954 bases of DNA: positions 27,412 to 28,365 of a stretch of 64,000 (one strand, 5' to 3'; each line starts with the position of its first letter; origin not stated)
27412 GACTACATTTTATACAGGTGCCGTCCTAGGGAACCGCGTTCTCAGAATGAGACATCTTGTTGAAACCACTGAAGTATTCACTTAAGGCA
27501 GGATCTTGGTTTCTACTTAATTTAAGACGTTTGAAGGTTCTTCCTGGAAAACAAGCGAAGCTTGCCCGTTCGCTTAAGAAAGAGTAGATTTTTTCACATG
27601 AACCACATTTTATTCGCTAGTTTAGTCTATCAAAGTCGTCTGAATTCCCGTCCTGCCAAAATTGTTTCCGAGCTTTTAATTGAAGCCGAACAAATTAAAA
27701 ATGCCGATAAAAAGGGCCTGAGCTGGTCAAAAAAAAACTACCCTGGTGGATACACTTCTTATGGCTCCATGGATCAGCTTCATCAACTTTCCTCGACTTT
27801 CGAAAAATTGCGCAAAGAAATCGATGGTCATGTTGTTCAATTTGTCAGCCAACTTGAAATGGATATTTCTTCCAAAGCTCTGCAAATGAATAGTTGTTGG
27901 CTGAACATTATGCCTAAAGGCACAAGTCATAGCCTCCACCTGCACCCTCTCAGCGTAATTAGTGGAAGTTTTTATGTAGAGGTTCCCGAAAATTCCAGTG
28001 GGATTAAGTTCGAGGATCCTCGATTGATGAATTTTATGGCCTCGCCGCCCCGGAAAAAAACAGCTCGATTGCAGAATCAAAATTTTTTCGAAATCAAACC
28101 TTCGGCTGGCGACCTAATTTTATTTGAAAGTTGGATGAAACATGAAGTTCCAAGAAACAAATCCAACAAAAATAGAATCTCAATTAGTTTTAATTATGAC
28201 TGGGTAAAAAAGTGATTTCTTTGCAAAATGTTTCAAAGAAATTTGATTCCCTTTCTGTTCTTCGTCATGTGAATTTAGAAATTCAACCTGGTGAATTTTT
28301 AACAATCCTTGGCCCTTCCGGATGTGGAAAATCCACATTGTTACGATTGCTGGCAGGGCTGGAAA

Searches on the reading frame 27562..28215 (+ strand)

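Call 97: search_protein_families(library=pfam, proteins=[window:27562-28215:+], max_evalue=0.00001)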
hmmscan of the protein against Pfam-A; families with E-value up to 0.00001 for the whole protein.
window:27562-28215:+ (217 aa): 1 family
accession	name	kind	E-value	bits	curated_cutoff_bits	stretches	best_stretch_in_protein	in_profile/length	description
PF13759.12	2OG-FeII_Oxy_5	-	3.1e-33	114.6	27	1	111-211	1-101/101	Putative 2OG-Fe(II) oxygenase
